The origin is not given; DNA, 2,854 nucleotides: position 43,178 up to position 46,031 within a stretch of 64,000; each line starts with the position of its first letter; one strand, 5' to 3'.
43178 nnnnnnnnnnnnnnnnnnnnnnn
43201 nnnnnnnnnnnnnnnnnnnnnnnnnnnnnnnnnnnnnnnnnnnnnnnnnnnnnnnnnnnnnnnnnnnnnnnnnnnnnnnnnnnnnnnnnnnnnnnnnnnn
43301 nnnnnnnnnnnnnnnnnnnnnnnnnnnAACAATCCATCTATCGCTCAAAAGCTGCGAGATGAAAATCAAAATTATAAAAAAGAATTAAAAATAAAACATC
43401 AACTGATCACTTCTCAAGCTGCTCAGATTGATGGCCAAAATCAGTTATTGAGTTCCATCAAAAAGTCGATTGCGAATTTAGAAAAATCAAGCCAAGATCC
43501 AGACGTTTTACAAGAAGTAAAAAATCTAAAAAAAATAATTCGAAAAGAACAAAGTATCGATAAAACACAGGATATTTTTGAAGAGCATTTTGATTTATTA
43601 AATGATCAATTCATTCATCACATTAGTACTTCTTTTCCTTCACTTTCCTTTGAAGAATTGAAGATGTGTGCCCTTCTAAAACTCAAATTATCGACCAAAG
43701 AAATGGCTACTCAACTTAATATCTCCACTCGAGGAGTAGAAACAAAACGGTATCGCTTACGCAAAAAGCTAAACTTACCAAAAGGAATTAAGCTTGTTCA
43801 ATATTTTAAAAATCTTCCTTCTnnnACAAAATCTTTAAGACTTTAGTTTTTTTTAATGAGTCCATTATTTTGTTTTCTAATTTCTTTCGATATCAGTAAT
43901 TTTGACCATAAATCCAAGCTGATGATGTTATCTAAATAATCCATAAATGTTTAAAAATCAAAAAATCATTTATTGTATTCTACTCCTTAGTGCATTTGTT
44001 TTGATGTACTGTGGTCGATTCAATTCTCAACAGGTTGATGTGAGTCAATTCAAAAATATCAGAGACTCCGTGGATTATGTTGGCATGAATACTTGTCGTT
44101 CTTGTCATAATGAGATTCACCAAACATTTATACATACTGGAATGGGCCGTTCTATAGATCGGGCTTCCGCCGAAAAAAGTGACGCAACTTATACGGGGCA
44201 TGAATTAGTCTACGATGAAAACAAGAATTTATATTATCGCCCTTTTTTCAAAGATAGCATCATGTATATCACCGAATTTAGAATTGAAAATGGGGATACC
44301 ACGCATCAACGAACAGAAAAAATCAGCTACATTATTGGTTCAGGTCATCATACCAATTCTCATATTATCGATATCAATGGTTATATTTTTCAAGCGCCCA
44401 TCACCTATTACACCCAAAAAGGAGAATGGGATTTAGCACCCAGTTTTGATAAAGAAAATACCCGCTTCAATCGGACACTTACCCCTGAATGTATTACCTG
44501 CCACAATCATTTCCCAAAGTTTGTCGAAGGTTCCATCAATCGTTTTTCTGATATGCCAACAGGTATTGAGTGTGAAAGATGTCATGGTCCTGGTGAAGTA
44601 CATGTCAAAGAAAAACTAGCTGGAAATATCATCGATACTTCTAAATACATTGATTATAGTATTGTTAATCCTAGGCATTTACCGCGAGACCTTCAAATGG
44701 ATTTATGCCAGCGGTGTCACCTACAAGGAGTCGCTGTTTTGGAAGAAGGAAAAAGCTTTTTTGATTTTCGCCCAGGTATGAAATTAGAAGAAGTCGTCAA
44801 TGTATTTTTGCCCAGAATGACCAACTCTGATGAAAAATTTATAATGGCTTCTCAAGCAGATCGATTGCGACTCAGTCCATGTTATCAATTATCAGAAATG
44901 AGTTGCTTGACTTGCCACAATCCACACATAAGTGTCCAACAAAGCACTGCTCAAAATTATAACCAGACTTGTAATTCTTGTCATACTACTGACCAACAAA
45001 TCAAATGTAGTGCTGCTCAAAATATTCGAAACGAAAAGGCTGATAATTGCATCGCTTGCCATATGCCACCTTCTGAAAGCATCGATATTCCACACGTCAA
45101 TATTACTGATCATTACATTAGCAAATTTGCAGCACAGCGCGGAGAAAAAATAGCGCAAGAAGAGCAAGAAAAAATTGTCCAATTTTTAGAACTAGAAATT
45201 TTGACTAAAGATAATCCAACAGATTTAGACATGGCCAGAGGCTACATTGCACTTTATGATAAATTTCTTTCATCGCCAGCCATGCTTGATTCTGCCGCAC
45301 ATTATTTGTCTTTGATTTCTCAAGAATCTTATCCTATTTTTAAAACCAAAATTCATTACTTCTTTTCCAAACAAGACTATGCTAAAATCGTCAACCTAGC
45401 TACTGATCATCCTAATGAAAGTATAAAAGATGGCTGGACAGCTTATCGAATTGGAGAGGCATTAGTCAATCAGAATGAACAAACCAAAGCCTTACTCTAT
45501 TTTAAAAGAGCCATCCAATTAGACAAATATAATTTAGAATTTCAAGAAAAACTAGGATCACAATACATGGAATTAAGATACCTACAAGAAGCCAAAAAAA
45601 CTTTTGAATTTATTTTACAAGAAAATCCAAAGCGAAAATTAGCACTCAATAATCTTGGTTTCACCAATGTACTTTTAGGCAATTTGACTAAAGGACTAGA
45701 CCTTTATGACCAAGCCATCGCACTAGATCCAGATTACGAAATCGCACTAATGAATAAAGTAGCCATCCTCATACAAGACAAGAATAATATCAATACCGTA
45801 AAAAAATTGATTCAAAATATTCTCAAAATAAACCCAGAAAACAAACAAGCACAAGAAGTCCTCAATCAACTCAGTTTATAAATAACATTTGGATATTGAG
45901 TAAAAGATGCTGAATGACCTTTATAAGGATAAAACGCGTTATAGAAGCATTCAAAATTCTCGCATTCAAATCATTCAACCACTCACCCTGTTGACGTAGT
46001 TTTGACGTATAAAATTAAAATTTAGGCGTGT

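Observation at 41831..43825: Xylulokinase paralog fused to a LuxR-type DNA-binding domain: a candidate sugar-kinase-derived one-component regulator of the xylose locus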

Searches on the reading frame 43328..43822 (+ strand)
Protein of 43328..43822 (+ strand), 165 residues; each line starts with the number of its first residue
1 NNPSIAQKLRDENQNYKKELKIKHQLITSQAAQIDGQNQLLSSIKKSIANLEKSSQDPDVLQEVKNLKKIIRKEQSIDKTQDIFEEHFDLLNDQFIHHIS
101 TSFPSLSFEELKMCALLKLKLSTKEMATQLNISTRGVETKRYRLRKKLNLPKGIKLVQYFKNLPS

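Call 33: search_protein_representatives(protein=window:43328-43822:+)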
Query: 165 residues. Proteins with E-value up to 0.001 (for the whole library): 13745; up to 1e-10: 3457; up to 1e-30: 2. The best 150 are listed.
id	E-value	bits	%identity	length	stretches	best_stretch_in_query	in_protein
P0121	1.1e-33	133.1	45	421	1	9-160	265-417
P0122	9.1e-32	126.8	47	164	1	12-163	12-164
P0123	5.9e-30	121.0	44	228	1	10-161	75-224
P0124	3.0e-28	115.4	51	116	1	50-161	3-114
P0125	5.2e-27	111.4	43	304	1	15-161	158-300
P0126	2.1e-26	109.4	40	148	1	19-161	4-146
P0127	3.6e-26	108.7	37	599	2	16-156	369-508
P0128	8.5e-26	107.5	42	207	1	6-160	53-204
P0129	6.1e-25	104.7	38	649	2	13-158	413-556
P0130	1.7e-24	103.3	39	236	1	11-162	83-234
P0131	4.1e-24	102.0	39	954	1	7-160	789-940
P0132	8.9e-24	100.9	41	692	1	7-160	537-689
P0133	1.9e-23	99.9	31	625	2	20-160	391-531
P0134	2.5e-23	99.5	42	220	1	11-157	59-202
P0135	3.7e-23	98.9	40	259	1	7-158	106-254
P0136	4.2e-23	98.7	36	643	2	92-162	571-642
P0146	2.3e-22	96.3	40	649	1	12-160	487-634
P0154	1.3e-21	93.9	41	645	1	13-156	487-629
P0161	4.3e-21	92.2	35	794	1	12-160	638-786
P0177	1.4e-20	90.6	31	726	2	17-162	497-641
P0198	3.7e-20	89.2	37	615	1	14-161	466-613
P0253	4.7e-19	85.6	34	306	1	13-161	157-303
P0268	7.2e-19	85.0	33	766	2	94-162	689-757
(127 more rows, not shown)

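Call 35: search_protein_families(library=pfam, proteins=[P0198, P0253, P0129, P0136, P0268, P0161, P0146, P0154, P0131, P0177], max_evalue=0.001)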
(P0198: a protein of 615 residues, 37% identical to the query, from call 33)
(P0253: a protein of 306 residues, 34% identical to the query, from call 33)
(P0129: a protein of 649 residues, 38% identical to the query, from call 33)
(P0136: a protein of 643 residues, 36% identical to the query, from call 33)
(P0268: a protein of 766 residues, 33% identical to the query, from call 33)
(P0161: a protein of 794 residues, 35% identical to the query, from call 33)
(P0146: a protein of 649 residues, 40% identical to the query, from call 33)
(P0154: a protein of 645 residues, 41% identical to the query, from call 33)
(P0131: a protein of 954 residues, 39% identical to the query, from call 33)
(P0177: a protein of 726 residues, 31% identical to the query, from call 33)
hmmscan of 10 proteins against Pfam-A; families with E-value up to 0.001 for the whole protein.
P0198 (615 aa): 3 families
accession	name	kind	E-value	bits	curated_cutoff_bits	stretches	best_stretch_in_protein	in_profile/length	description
PF01384.25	PHO4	-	4e-57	194.2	33.7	2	18-328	2-349/350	Phosphate transporter family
PF00196.25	GerE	-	1.2e-07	31.7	23.5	1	560-611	5-56/57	Bacterial regulatory proteins, luxR family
PF08281.18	Sigma70_r4_2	-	2.6e-06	27.4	25.7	1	564-600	16-54/54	Sigma-70, region 4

P0253 (306 aa): 1 family
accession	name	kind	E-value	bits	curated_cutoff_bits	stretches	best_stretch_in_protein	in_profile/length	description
PF06445.20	GyrI-like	-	9.3e-06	26.4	26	1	21-104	3-72/155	GyrI-like small molecule binding domain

P0129 (649 aa): 19 families
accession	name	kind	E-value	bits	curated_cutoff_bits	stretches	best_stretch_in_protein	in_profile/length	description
PF13424.12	TPR_12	-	3.6e-44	149.3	30.1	5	187-255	2-72/77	Tetratricopeptide repeat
PF00515.34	TPR_1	-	5.7e-25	86.5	27.8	1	188-218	1-31/34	Tetratricopeptide repeat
PF00196.25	GerE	-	2.8e-24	84.9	23.5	2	589-634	3-48/57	Bacterial regulatory proteins, luxR family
PF07719.23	TPR_2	-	1.6e-22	78.1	27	0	188-217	1-30/34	Tetratricopeptide repeat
PF13374.12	TPR_10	-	5.9e-19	67.9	27.5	1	187-220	1-34/42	Tetratricopeptide repeat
PF13176.12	TPR_7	-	4.7e-17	61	27.9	1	190-224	1-35/36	Tetratricopeptide repeat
PF08281.18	Sigma70_r4_2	-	8.5e-13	48.2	25.7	2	603-631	26-54/54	Sigma-70, region 4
PF17874.7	TPR_MalT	-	1.9e-12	47.5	45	1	188-432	40-282/336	MalT-like TPR region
PF13181.12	TPR_8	-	4.9e-12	45.4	25.7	0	188-219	1-32/34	Tetratricopeptide repeat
PF24885.1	TPR_NPHP3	-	1e-11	45.1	100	2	94-263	45-218/239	Nephrocystin-3 TPR domain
PF14938.12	SNAP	-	1.7e-09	38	25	1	75-216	43-183/282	Soluble NSF attachment protein, SNAP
PF14559.12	TPR_19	-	1.5e-06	28.9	25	0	319-368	2-45/68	Tetratricopeptide repeat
PF13431.12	TPR_17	-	5.5e-06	26.7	24.4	0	225-249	10-34/34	Tetratricopeptide repeat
PF12895.13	ANAPC3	-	1.5e-05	25.6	27.2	0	332-369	40-77/82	Anaphase-promoting complex, cyclosome, subunit 3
PF13428.12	TPR_14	-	3e-05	24.7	23.5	0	110-148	4-42/44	Tetratricopeptide repeat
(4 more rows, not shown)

P0136 (643 aa): 18 families
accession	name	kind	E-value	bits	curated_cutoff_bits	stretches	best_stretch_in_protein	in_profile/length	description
PF13424.12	TPR_12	-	1.6e-33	115.2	30.1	5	144-214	4-75/77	Tetratricopeptide repeat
PF07719.23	TPR_2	-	2.1e-22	77.8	27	1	186-215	3-32/34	Tetratricopeptide repeat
PF00515.34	TPR_1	-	4e-22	77.5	27.8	3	186-215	3-32/34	Tetratricopeptide repeat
PF00196.25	GerE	-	1.4e-21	76.3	23.5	2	586-637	3-54/57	Bacterial regulatory proteins, luxR family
PF13176.12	TPR_7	-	1.4e-17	62.7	27.9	0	186-213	1-28/36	Tetratricopeptide repeat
PF13181.12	TPR_8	-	2.8e-14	52.4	25.7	1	185-215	2-32/34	Tetratricopeptide repeat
PF17874.7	TPR_MalT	-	4.7e-14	52.9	45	1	147-259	43-157/336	MalT-like TPR region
PF13374.12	TPR_10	-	9.3e-14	51.4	27.5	0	185-212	3-30/42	Tetratricopeptide repeat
PF13174.12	TPR_6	-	1.8e-11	44.4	26.3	0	186-215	2-31/33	Tetratricopeptide repeat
PF13428.12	TPR_14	-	2.5e-09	37.3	23.5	0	186-215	3-32/44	Tetratricopeptide repeat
PF08281.18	Sigma70_r4_2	-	6.7e-09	35.7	25.7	0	600-628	26-54/54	Sigma-70, region 4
PF13432.12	TPR_16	-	1.5e-07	32.2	32.7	0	191-247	4-53/65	Tetratricopeptide repeat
PF14559.12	TPR_19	-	2.6e-07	31.3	25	0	197-245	4-46/68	Tetratricopeptide repeat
PF14938.12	SNAP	-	5.2e-06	26.6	25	1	119-209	89-180/282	Soluble NSF attachment protein, SNAP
PF13414.12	TPR_11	-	1e-05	25.5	26.8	0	192-215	2-25/42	TPR repeat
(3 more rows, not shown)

P0268 (766 aa): 10 families
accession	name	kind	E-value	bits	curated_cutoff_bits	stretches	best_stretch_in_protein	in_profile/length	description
PF13424.12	TPR_12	-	4.7e-29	100.8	30.1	5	304-372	3-73/77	Tetratricopeptide repeat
PF00515.34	TPR_1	-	2.5e-26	90.8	27.8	0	344-369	1-26/34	Tetratricopeptide repeat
PF07719.23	TPR_2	-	2.6e-23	80.6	27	0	425-452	2-29/34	Tetratricopeptide repeat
PF00196.25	GerE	-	6.5e-16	58.1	23.5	1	700-754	2-56/57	Bacterial regulatory proteins, luxR family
PF13181.12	TPR_8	-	5.8e-15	54.6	25.7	0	465-495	2-32/34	Tetratricopeptide repeat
PF13374.12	TPR_10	-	2.6e-13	50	27.5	0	386-414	4-32/42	Tetratricopeptide repeat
PF08281.18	Sigma70_r4_2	-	1.9e-10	40.6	25.7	1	716-742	27-53/54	Sigma-70, region 4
PF17874.7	TPR_MalT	-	1.6e-07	31.4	45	1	290-526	26-261/336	MalT-like TPR region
PF13176.12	TPR_7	-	7.1e-06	26.2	27.9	0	146-176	2-32/36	Tetratricopeptide repeat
PF13432.12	TPR_16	-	0.00046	21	32.7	1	390-453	3-59/65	Tetratricopeptide repeat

P0161 (794 aa): 2 families
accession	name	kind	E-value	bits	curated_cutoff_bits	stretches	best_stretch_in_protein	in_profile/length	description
PF07495.19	Y_Y_Y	-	1e-13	51.4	26.6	1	510-572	1-64/65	Y_Y_Y domain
PF07494.17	Reg_prop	-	2.9e-05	24.2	20.4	0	121-143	1-23/24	Two component regulator propeller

P0146 (649 aa): 9 families
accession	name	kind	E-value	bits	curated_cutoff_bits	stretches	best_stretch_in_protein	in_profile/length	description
PF13424.12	TPR_12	-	1.5e-27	96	30.1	5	122-189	5-74/77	Tetratricopeptide repeat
PF17874.7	TPR_MalT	-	2.7e-13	50.4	45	1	90-250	11-168/336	MalT-like TPR region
PF13374.12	TPR_10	-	9.5e-12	45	27.5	1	122-153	4-35/42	Tetratricopeptide repeat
PF13176.12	TPR_7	-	5e-10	39.1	27.9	0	122-152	1-31/36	Tetratricopeptide repeat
PF00515.34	TPR_1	-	5.5e-09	35.9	27.8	0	122-145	3-26/34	Tetratricopeptide repeat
PF07719.23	TPR_2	-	4e-08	33.2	27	0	122-145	3-26/34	Tetratricopeptide repeat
PF00196.25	GerE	-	1.2e-06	28.5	23.5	1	580-633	3-56/57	Bacterial regulatory proteins, luxR family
PF13181.12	TPR_8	-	0.00036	20.9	25.7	0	289-305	4-20/34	Tetratricopeptide repeat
PF08281.18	Sigma70_r4_2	-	0.00052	20.1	25.7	0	595-622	27-54/54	Sigma-70, region 4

P0154 (645 aa): 7 families
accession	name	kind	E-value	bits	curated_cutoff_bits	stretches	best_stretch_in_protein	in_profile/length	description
PF13424.12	TPR_12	-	5.3e-25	87.8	30.1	4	120-192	3-77/77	Tetratricopeptide repeat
PF17874.7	TPR_MalT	-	3.2e-10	40.2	45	2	188-309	26-146/336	MalT-like TPR region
PF00515.34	TPR_1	-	1.3e-09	37.9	27.8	0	247-274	3-30/34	Tetratricopeptide repeat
PF13374.12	TPR_10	-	1.1e-07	32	27.5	0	245-279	2-36/42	Tetratricopeptide repeat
PF00196.25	GerE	-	1.1e-06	28.6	23.5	1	579-631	3-55/57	Bacterial regulatory proteins, luxR family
PF13181.12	TPR_8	-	1.6e-05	25.1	25.7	0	248-272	4-28/34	Tetratricopeptide repeat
PF08281.18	Sigma70_r4_2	-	2.4e-05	24.3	25.7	1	593-621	26-54/54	Sigma-70, region 4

P0131 (954 aa): 3 families
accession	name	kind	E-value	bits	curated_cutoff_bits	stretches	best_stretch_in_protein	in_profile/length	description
PF00196.25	GerE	-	4.1e-07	30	23.5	1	885-931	2-48/57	Bacterial regulatory proteins, luxR family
PF07495.19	Y_Y_Y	-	2.5e-06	27.7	26.6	1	676-733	6-64/65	Y_Y_Y domain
PF07494.17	Reg_prop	-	7.3e-05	23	20.4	0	291-313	1-23/24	Two component regulator propeller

P0177 (726 aa): 18 families
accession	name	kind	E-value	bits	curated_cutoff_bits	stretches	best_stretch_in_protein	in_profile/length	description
PF13424.12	TPR_12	-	5.8e-36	123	30.1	6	267-338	3-77/77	Tetratricopeptide repeat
PF07719.23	TPR_2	-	3.9e-25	86.3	27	0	387-415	2-30/34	Tetratricopeptide repeat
PF00515.34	TPR_1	-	7.2e-25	86.2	27.8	0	107-129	7-29/34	Tetratricopeptide repeat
PF00196.25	GerE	-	1.1e-22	79.8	23.5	2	668-713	2-47/57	Bacterial regulatory proteins, luxR family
PF13181.12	TPR_8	-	5.6e-21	73.3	25.7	0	307-338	2-33/34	Tetratricopeptide repeat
PF13374.12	TPR_10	-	1.6e-17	63.4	27.5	0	267-298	3-34/42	Tetratricopeptide repeat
PF13176.12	TPR_7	-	1.3e-12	47.1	27.9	0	388-415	1-28/36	Tetratricopeptide repeat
PF08281.18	Sigma70_r4_2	-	3.9e-12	46.1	25.7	1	676-711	17-54/54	Sigma-70, region 4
PF13432.12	TPR_16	-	8e-10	39.4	32.7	0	370-414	17-59/65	Tetratricopeptide repeat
PF17874.7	TPR_MalT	-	1.4e-09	38.1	45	1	45-300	64-314/336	MalT-like TPR region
PF13428.12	TPR_14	-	4.1e-09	36.7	23.5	0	387-415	2-30/44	Tetratricopeptide repeat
PF14559.12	TPR_19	-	9.7e-09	35.9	25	1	280-338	5-57/68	Tetratricopeptide repeat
PF13414.12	TPR_11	-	2e-07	31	26.8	0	393-415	1-23/42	TPR repeat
PF13174.12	TPR_6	-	1.8e-06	28.6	26.3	0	388-413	2-27/33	Tetratricopeptide repeat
PF12895.13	ANAPC3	-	4.9e-06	27.2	27.2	0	159-251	2-81/82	Anaphase-promoting complex, cyclosome, subunit 3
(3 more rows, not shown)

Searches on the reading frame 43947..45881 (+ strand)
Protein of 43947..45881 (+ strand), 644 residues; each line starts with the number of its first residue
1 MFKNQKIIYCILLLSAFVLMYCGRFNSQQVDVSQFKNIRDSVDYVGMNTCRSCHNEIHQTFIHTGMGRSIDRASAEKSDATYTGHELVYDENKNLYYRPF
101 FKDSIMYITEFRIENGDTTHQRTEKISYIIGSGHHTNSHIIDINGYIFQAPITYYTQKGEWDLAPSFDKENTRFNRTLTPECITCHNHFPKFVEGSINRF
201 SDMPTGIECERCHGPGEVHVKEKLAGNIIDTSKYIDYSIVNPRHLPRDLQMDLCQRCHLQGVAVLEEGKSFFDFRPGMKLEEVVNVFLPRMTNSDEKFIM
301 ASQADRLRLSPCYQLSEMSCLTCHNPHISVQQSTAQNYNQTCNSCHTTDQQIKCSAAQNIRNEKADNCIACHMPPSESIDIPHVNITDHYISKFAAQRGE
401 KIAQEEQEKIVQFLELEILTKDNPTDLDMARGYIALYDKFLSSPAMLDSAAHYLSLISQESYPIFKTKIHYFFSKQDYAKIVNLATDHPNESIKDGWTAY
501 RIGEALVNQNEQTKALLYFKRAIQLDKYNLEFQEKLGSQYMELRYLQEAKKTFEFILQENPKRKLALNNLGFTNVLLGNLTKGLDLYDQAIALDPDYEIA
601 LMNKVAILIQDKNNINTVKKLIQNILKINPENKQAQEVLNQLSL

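Call 3: search_protein_families(library=pfam, proteins=[window:43947-45881:+], max_evalue=0.01)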
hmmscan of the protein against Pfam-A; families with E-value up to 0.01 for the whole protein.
window:43947-45881:+ (644 aa): 15 families
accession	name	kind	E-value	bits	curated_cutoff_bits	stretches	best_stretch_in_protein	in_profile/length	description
PF07719.23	TPR_2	-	5e-10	39.2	27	1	566-597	3-34/34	Tetratricopeptide repeat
PF00515.34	TPR_1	-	1e-08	35.1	27.8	2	566-597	3-34/34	Tetratricopeptide repeat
PF09699.15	Paired_CXXCH_1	-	1.2e-07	31.8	20.6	1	317-350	6-40/41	Doubled CXXCH motif (Paired_CXXCH_1)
PF13428.12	TPR_14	-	1.8e-07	31.6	23.5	0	500-537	5-42/44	Tetratricopeptide repeat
PF14522.11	Cytochrome_C7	-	3.3e-07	30.5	24.8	0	316-372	12-66/67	Cytochrome c7 and related cytochrome c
PF13181.12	TPR_8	-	1e-06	28.8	25.7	0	500-527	5-32/34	Tetratricopeptide repeat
PF14537.11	Cytochrom_c3_2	-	1.1e-05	26.3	25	0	316-374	5-66/79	Cytochrome c3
PF13432.12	TPR_16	-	1.5e-05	25.7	32.7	0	536-597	3-64/65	Tetratricopeptide repeat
PF13414.12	TPR_11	-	1.5e-05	25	26.8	0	503-541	1-39/42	TPR repeat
PF14559.12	TPR_19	-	2.8e-05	24.8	25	0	578-642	5-68/68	Tetratricopeptide repeat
PF13435.11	Cytochrome_C554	-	3.4e-05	25.1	20.8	1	176-214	45-84/84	Cytochrome c554 and c-prime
PF13424.12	TPR_12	-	0.00014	22.4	30.1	0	566-594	5-33/77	Tetratricopeptide repeat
PF22113.1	Mtrc-MtrF_II-IV_dom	-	0.00022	21.2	30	0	46-59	119-132/176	Outer membrane cytochrome MtrC/MtrF-like, domains II/IV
PF25068.1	ARM_TT21_4th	-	0.00037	21.2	30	1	499-567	2-70/153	Tetratricopeptide repeat protein 21 forth ARM domain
PF23914.1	TPR_CcmH_CycH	-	0.00046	20.5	42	0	557-639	43-127/158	Cytochrome c-type biogenesis protein H TPR domain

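Call 5: search_protein_families(library=ncbifam, proteins=[window:43947-45881:+], max_evalue=0.01)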
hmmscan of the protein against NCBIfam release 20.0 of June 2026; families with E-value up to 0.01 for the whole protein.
window:43947-45881:+ (644 aa): 19 families
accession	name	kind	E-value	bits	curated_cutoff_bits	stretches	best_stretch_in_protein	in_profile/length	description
NF041028.1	decahem_GSU2203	exception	1.4e-13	50.8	325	2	181-263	38-113/317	GSU2203 family decaheme c-type cytochrome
TIGR03508.1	decahem_SO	subfamily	2.3e-12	46.9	192.2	2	181-260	4-79/258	DmsE family decaheme c-type cytochrome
NF040959.1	MamA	equivalog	2.6e-10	40.1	200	1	472-617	47-191/204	magnetosome protein MamA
NF033758.1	gliding_GltE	equivalog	5.7e-09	35.4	225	1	466-621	192-347/411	adventurous gliding motility TPR repeat lipoprotein GltE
TIGR02917.1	PEP_TPR_lipo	equivalog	3.4e-08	31.9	312.2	1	502-642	573-712/899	XrtA/PEP-CTERM system TPR-repeat protein PrsT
TIGR02521.1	type_IV_pilW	equivalog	2.1e-07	30.8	154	1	507-643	42-179/234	type IV pilus biogenesis/stability protein PilW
NF041198.1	UshA_like_PCGU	equivalog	2.9e-07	29.5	275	1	175-226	438-492/519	UshA-like (seleno)protein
NF043010.1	Cyt554_Nsmonas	equivalog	2.7e-06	26.9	400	1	179-259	80-162/238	cytochrome c-550 CycA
TIGR02552.1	LcrH_SycD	equivalog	5.5e-05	22.9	104.8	1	523-638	11-125/136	SycD/LcrH family type III secretion system chaperone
TIGR03507.1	decahem_SO1788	subfamily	6.9e-05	21.5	209.3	1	244-399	174-326/672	OmcA/MtrC family decaheme c-type cytochrome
NF045713.1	CxxCH_16_HmcA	equivalog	7.3e-05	21.5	400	1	316-374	173-235/541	sulfate respiration complex hexadecaheme cytochrome HmcA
NF052230.1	T9SS_PorE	exception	0.00085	17.7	600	1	472-571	35-132/648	PorE family type IX secretion system protein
TIGR02795.1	tol_pal_ybgF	equivalog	0.0019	18.8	90.1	0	487-564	31-110/119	tol-pal system protein YbgF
NF008391.2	PRK11189.1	equivalog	0.0019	17.8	250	1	543-606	78-141/297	lipoprotein NlpI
TIGR00990.1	3a0801s09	subfamily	0.0021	16.8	757.25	1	513-644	416-553/615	mitochondrial import receptor subunit TOM70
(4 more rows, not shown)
